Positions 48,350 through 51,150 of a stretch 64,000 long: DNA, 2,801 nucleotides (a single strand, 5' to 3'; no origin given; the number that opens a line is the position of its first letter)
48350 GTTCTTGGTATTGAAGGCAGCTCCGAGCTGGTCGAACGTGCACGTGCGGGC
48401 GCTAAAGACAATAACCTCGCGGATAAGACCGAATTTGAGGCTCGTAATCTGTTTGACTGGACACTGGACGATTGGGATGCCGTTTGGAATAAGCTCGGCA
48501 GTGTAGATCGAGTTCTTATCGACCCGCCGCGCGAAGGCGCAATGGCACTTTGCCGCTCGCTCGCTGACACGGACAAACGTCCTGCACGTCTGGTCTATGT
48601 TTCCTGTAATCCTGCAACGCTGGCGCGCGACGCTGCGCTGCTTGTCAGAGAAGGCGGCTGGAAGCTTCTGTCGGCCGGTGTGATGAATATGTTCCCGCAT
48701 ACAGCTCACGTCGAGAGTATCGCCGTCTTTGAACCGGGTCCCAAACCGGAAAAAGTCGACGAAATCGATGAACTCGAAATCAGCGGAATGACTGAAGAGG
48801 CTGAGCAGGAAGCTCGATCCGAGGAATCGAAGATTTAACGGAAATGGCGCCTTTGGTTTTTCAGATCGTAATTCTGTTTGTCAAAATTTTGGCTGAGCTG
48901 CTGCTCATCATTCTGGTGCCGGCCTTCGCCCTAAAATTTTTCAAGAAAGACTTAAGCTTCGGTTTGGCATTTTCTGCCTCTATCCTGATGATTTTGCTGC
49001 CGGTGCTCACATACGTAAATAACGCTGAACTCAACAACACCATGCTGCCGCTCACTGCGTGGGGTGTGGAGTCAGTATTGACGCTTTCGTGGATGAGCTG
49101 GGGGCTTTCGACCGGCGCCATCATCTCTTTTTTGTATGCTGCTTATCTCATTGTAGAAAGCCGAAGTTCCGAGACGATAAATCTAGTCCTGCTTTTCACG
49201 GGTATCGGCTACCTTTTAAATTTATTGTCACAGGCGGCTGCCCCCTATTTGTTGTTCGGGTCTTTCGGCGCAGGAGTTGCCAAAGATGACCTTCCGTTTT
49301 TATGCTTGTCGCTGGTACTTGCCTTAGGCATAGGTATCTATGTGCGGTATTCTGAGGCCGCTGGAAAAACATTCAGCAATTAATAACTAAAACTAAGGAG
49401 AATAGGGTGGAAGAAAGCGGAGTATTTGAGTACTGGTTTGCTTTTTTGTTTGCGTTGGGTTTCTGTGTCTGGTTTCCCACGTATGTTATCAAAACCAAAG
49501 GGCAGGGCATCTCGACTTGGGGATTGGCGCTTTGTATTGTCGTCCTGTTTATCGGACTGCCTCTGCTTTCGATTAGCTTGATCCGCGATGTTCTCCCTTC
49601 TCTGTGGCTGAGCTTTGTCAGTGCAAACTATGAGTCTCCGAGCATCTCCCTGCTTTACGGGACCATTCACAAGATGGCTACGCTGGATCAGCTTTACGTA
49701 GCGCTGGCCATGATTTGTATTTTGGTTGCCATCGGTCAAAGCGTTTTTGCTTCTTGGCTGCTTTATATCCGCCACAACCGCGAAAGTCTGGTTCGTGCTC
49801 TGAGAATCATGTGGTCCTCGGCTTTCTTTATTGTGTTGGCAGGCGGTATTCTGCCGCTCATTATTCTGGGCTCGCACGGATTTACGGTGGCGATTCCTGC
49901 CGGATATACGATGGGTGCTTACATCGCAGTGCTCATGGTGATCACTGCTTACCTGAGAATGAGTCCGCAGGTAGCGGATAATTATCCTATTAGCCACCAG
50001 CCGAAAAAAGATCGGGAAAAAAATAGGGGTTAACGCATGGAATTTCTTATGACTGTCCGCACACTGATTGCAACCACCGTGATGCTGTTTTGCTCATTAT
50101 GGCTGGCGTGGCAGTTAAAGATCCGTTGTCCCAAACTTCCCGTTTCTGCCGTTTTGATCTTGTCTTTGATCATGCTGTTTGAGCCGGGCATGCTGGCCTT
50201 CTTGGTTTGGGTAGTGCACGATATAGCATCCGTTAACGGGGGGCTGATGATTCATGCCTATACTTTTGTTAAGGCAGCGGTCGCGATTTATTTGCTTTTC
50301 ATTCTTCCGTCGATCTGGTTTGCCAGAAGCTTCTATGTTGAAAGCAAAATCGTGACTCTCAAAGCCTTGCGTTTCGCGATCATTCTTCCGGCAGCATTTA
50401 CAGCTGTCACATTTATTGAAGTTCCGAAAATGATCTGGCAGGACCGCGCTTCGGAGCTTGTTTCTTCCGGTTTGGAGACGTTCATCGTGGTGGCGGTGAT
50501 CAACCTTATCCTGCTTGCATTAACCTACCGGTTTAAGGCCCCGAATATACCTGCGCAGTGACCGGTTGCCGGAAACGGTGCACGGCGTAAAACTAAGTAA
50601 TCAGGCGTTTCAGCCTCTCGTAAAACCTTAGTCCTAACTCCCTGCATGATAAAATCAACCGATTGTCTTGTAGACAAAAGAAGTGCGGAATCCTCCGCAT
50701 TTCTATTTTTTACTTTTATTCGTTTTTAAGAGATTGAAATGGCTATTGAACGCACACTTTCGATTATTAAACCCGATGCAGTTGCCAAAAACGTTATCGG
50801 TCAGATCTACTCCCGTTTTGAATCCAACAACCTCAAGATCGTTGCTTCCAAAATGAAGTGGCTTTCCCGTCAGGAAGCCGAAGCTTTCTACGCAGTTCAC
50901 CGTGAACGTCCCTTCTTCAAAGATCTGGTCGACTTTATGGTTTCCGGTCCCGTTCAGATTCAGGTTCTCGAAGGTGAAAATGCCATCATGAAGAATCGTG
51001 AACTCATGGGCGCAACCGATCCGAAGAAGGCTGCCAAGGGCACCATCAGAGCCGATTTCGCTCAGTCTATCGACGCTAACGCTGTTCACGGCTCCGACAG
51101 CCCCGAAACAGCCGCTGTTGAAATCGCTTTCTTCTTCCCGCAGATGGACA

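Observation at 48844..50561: Tandem array of three paralogous small polytopic membrane proteins inserted between rlmD and ndk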

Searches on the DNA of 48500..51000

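Call 49: search_rna_families(source=window, start=48500, end=51000, threshold=evalue, max_evalue=1)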
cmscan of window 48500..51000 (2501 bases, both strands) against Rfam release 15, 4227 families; matches with E-value up to 1: 1.
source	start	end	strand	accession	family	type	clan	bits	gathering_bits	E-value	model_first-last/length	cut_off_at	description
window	50439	50516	-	RF02236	asX2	Gene; sRNA;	-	19.8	70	0.86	1-87/87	no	Xanthomonas sRNA asX2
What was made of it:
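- Tried and rejected: Rfam found nothing in 48500-51000 (call 49).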

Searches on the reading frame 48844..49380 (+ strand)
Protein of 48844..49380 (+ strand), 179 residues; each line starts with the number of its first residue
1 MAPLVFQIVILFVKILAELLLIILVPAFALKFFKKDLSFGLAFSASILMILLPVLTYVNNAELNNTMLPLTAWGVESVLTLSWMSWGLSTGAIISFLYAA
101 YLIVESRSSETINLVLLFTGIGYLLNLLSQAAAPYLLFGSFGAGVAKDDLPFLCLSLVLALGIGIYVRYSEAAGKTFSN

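Call 3: search_protein_families(library=pfam, proteins=[window:48844-49380:+], max_evalue=1)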
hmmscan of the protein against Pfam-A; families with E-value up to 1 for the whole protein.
window:48844-49380:+ (179 aa): 2 families
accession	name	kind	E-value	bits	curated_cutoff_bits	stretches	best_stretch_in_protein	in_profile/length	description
PF21610.2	FlgA_N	-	0.047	14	27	0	36-69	21-54/70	Flagellar protein FlgA, N-terminal domain-like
PF06553.17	BNIP3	-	0.63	10.1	26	1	150-168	156-174/184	BNIP3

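Call 4: search_protein_families(library=ncbifam, proteins=[window:48844-49380:+], max_evalue=1)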
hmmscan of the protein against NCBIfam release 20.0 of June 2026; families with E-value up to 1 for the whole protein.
window:48844-49380:+ (179 aa): 1 family
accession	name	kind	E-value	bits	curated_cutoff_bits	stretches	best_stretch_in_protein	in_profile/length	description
NF012212.1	ANT_9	subfamily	0.095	11.9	340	1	77-117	177-217/249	aminoglycoside nucleotidyltransferase ANT(9)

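Call 8: find_homologous_proteins(query=window:48844-49380:+)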
Query window:48844-49380:+ (179 aa): 24 proteins with E <= 0.001 among 1100 candidates.
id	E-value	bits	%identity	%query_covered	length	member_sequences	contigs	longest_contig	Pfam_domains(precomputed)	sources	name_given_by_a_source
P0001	3.5e-101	354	98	100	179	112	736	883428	-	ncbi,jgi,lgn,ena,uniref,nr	ncbi:hypothetical protein [uncultured Parasutterella sp.]|jgi:hypothetical protein|uniref:hypothetic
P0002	1.4e-92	326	91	100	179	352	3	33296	-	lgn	-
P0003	1.6e-91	323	89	100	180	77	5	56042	-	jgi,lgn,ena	jgi:hypothetical protein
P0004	3.3e-91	322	90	100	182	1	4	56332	-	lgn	-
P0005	2.8e-82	293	87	100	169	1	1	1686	-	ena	-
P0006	2.3e-80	287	80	99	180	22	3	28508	-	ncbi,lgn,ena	-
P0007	3.1e-76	273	84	100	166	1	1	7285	-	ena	-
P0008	1.1e-62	229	92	70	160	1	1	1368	-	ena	-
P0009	7.7e-53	197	91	61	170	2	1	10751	-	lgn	-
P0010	1.0e-49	187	89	59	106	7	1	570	-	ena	-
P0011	3.0e-49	185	93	57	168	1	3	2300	-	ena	-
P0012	7.5e-49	184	99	54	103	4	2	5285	-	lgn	-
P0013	3.4e-47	179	94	56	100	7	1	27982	-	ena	-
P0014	2.5e-45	173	93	54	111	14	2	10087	-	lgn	-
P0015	4.7e-42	162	95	47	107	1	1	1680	-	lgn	-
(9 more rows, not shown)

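Call 53: search_protein_families(library=pfam, alignment_id=A4, max_evalue=1)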
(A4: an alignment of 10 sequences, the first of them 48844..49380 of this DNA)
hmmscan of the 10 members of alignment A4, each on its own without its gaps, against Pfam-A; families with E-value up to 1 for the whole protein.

A. member 1, window:48844-49380:+ (179 aa): 2 families
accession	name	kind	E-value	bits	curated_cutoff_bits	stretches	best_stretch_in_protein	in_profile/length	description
PF21610.2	FlgA_N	-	0.047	14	27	0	36-69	21-54/70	Flagellar protein FlgA, N-terminal domain-like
PF06553.17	BNIP3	-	0.63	10.1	26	1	150-168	156-174/184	BNIP3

B. families by the number of members that match (of 10 scanned): 3 families
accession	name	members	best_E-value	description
PF21610.2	FlgA_N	3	0.047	Flagellar protein FlgA, N-terminal domain-like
PF11847.13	GT-C_AftD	1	0.08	Alpha-(1->3)-arabinofuranosyltransferase, N-terminal GT-C domain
PF06553.17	BNIP3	1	0.63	BNIP3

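Call 55: search_protein_families(library=padloc, proteins=[window:48844-49380:+], max_evalue=1)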
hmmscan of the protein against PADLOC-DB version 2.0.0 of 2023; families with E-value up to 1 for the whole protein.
window:48844-49380:+ (179 aa): 0 families

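Call 56: search_protein_families(library=phrogs, proteins=[window:48844-49380:+], max_evalue=1)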
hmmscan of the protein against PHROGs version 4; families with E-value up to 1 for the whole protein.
window:48844-49380:+ (179 aa): 1 family
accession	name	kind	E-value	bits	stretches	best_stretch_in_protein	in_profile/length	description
phrog_12702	-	unknown function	0.16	12.7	1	89-137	28-78/137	-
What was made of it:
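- PADLOC, PHROGs and Pfam give nothing (calls 3, 55, 56).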

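Call 58: search_solved_structures(query=A4, max_evalue=5)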
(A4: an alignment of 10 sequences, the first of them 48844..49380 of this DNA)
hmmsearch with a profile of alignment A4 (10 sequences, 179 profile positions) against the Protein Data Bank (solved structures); distinct sequences matched with E-value up to 5: 55.
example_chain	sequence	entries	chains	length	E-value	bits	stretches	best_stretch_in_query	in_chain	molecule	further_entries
5lqx_K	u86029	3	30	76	0.022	17.9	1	84-138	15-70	ATP synthase subunit c | ATP synthase c subunit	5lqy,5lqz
3has_A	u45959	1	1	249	0.093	15.9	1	75-171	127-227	Bacteriorhodopsin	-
2i21_A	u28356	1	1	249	0.24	14.6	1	75-171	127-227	Bacteriorhodopsin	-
2ftz_A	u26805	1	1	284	0.27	14.4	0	81-114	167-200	geranyltranstransferase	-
3t45_A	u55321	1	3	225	0.54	13.4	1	75-172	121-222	Bacteriorhodopsin (GROUND STATE)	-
1jv6_A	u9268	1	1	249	0.85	12.8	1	75-172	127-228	Bacteriorhodopsin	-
1p8i_A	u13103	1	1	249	0.86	12.7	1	75-172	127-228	Bacteriorhodopsin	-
1l0m_A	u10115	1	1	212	1.1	12.4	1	75-154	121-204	Bacteriorhodopsin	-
1s51_A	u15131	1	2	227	1.2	12.3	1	75-171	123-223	bacteriorhodopsin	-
6rqo_A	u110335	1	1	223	1.2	12.2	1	75-168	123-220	Bacteriorhodopsin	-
4x31_A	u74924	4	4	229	1.3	12.1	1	75-171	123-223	Bacteriorhodopsin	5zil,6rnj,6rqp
1e0p_A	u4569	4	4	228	1.3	12.1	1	75-171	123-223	BACTERIORHODOPSIN, GROUND STATE | Bacteriorhodopsin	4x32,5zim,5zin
4y9h_A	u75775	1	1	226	1.3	12.1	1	75-171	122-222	Bacteriorhodopsin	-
1q5i_A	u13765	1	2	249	1.3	12.1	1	75-171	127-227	Bacteriorhodopsin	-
7xjc_A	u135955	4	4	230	1.3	12.1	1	75-171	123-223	Bacteriorhodopsin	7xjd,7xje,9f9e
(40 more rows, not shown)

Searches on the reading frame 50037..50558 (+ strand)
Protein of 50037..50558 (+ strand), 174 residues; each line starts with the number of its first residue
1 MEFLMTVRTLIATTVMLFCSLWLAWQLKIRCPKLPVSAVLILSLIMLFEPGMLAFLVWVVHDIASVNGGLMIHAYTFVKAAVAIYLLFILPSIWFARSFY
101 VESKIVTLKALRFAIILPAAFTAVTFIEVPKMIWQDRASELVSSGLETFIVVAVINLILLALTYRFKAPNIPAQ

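Call 3: search_protein_families(library=pfam, proteins=[window:50037-50558:+], max_evalue=1)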
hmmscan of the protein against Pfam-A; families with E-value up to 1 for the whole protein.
window:50037-50558:+ (174 aa): 0 families

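Call 4: search_protein_families(library=ncbifam, proteins=[window:50037-50558:+], max_evalue=1)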
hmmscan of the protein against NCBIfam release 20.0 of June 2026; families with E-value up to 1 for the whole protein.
window:50037-50558:+ (174 aa): 0 families

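Call 10: find_homologous_proteins(query=window:50037-50558:+)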
Query window:50037-50558:+ (174 aa): 49 proteins with E <= 0.001 among 351 candidates.
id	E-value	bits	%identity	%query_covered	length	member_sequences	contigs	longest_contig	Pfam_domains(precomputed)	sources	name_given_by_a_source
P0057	1.2e-93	330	95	100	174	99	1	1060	-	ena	-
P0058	9.4e-93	327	92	99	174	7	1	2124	-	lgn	-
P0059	6.0e-90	318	94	100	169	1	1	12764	-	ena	-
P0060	2.9e-89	315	93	100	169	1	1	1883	-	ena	-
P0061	2.4e-88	312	90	99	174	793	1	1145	-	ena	-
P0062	1.8e-87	310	91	99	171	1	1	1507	-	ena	-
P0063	5.5e-86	305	90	99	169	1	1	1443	-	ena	-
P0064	4.7e-83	295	88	99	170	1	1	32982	-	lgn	-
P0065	4.3e-81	289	87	99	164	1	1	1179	-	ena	-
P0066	3.3e-80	286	93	86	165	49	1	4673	-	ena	-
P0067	2.7e-75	270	78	96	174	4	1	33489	-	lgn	-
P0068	5.2e-75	269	80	96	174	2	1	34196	-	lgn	-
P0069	7.6e-75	269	79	96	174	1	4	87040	-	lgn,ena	-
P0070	7.8e-75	269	79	96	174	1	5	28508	-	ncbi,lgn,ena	-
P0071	8.4e-75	268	80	96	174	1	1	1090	-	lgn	-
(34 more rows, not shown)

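Call 51: predict_structure(alignment_id=A3)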
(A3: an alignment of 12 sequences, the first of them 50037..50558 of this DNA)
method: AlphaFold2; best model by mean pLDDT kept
length: 174 residues; sequences in the alignment: 12
mean_pLDDT: 50.6   pTM: 0.35
mean pLDDT of the five models: 50.6, 49.0, 48.8, 45.6, 43.4
residues with pLDDT >= 90: 0; 70-90: 7; 50-70: 72; < 50: 95
segments of 3 or more residues with pLDDT < 50: 63-65, 67-76, 79-142, 144-148, 162-174
pLDDT, mean of each block of 10 residues (from residue 1): 58 67 69 64 57 53 48 47 47 40 38 42 42 45 49 53 46 38
secondary structure, 60 per line:
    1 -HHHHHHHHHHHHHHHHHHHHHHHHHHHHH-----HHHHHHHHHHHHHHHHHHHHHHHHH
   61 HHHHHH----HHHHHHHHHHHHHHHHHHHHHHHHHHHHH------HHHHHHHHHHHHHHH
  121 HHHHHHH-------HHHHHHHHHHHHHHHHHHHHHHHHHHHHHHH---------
elements in order: H2-30 H36-66 H71-99 H106-127 H135-165
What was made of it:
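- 50037..50561 (+): Gene C, 174 aa. Predicted 5-TM inner-membrane protein. Fast-evolving and dispensable in one lineage. Possibly a very remote relative of A/B. The AF2 model has pLDDT 51 and is unusable (call 51).
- Tried and rejected: The AF2 model of C reached only pLDDT 51, so no fold search was attempted (call 51).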

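Call 54: search_protein_families(library=pfam, alignment_id=A5, max_evalue=1)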
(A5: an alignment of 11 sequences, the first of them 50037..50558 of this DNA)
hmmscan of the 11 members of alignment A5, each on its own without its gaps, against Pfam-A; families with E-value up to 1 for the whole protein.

A. member 1, window:50037-50558:+ (174 aa): 0 families

B. families by the number of members that match (of 11 scanned): 9 families
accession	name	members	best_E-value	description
PF09933.14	DUF2165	2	0.2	Predicted small integral membrane protein (DUF2165)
PF25487.1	ETR1_N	1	0.014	Ethylene receptor 1-like, N-terminal domain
PF06743.20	FAST_1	1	0.028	FAST kinase-like protein, subdomain 1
PF12963.12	DUF3852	1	0.032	Protein of unknown function (DUF3852)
PF19658.4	DUF6161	1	0.18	Family of unknown function (DUF6161)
PF11145.14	DUF2921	1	0.23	Transmembrane E3 ligase/DUF2921 transmembrane domain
PF03579.19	SHP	1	0.62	Small hydrophobic protein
PF20040.4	DUF6442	1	0.63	Family of unknown function (DUF6442)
PF17909.6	Htr2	1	0.68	Htr2 transmembrane domain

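Call 55: search_protein_families(library=padloc, proteins=[window:50037-50558:+], max_evalue=1)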
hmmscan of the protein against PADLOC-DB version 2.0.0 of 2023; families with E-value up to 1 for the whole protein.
window:50037-50558:+ (174 aa): 0 families

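Call 56: search_protein_families(library=phrogs, proteins=[window:50037-50558:+], max_evalue=1)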
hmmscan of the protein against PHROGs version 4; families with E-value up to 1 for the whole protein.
window:50037-50558:+ (174 aa): 0 families

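Call 59: search_solved_structures(query=A5, max_evalue=5)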
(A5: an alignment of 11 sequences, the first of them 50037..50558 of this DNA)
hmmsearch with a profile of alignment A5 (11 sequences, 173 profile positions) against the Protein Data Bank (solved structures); distinct sequences matched with E-value up to 5: 4.
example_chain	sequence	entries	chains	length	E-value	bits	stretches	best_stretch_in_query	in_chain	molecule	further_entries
1qle_C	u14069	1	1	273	0.068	16.2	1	9-61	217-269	CYTOCHROME C OXIDASE POLYPEPTIDE III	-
7ate_C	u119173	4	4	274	0.069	16.2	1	9-61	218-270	Cytochrome c oxidase subunit 3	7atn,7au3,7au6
9fks_i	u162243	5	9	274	0.069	16.2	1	9-61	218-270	cytochrome-c oxidase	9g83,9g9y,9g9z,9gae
7nfx_v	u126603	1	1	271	0.51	13.4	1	10-67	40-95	Signal recognition particle receptor subunit beta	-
